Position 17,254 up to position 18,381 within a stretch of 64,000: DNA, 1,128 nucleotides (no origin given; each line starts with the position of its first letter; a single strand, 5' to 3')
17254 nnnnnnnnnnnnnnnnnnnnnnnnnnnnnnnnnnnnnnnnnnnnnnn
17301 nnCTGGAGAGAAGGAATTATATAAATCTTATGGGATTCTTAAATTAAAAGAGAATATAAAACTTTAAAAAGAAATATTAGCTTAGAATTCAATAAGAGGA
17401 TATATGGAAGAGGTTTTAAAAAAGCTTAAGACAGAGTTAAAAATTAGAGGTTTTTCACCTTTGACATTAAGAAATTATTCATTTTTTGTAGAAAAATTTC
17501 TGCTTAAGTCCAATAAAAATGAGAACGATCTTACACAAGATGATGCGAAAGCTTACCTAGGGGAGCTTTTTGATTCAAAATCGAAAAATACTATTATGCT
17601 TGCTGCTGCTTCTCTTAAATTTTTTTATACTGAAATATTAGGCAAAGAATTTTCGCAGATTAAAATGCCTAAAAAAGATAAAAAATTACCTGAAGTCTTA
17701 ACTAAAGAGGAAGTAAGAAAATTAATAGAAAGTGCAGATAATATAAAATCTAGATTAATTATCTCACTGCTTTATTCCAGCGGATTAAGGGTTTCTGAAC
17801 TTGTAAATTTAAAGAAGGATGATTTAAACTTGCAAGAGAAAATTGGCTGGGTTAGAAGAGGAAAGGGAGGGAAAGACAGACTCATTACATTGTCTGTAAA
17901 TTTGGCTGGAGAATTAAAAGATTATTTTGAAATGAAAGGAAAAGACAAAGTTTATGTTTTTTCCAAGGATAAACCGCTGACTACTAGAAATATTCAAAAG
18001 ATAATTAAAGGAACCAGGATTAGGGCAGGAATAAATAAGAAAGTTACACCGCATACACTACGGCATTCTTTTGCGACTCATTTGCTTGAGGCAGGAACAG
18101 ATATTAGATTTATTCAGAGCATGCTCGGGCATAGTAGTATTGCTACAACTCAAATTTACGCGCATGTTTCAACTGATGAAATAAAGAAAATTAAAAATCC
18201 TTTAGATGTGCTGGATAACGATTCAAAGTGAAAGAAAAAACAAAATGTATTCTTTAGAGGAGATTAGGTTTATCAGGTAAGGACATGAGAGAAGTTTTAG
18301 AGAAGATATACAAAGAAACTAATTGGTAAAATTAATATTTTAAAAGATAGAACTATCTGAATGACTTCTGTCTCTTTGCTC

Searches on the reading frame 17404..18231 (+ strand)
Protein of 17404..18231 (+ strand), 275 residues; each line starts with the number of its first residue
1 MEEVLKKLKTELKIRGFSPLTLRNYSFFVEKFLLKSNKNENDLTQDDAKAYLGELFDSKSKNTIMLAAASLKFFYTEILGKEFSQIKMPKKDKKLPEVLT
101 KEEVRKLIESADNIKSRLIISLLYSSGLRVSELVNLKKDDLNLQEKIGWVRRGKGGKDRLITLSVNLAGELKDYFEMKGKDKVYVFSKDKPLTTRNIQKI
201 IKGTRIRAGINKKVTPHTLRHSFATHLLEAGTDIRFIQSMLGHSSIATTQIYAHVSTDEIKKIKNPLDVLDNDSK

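Call 34: search_protein_families(library=pfam, proteins=[window:17404-18231:+], max_evalue=0.001)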
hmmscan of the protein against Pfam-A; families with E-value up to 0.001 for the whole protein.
window:17404-18231:+ (275 aa): 3 families
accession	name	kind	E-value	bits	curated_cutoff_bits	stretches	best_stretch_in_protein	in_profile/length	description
PF00589.27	Phage_integrase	-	1.7e-47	161.8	27.1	1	98-257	2-170/172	Phage integrase family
PF13495.12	Phage_int_SAM_4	-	2.3e-12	47.6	27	1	5-83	2-83/85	Phage integrase, N-terminal SAM-like domain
PF02899.23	Phage_int_SAM_1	-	0.00094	19.9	22.3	0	15-76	12-77/83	Phage integrase, N-terminal SAM-like domain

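Call 73: search_protein_families(library=ncbifam, proteins=[window:17404-18231:+], max_evalue=0.001)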
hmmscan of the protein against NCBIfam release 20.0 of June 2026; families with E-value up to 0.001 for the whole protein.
window:17404-18231:+ (275 aa): 13 families
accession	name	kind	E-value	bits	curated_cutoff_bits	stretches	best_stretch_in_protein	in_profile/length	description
NF040815.2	recomb_XerA_Arch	equivalog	3e-79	266.3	220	1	8-263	3-262/263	site-specific tyrosine recombinase/integron integrase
TIGR02249.1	integrase_gron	subfamily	3.4e-62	210.6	265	2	4-177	1-179/315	integron integrase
TIGR02225.1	recomb_XerD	equivalog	3.2e-60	203.9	329.6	1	13-263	8-282/290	site-specific tyrosine recombinase XerD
TIGR02224.1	recomb_XerC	equivalog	1.8e-59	201.5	335.15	1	14-263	10-285/295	tyrosine recombinase XerC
NF001399.0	PRK00283.1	subfamily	6.2e-56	189.8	279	1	15-263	20-291/300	tyrosine recombinase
NF002331.0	PRK01287.1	subfamily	6.2e-39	134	371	1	78-264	120-321/365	site-specific tyrosine recombinase XerC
NF011946.0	PRK15417.1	equivalog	4.5e-37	128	435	2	195-270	255-330/337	integron integrase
NF003462.0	PRK05084.1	equivalog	6.6e-27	94.2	267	1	115-263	196-352/360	tyrosine recombinase XerS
NF007371.0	PRK09871.1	subfamily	9.9e-17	61.1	222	1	115-254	27-173/198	tyrosine-type DNA invertase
NF007370.0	PRK09870.1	subfamily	1.3e-16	60.8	221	1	90-254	4-178/200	tyrosine-type DNA invertase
NF002685.0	PRK02436.1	equivalog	4.1e-11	43.2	178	1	15-252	12-243/245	site-specific tyrosine recombinase XerD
NF040693.1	recomb_GmtY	equivalog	7.2e-11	42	340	1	214-262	391-439/441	gamma-mobile-trio recombinase GmtY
NF041502.1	integrase_1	equivalog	7.9e-06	24.9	350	1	177-265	282-370/484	site-specific integrase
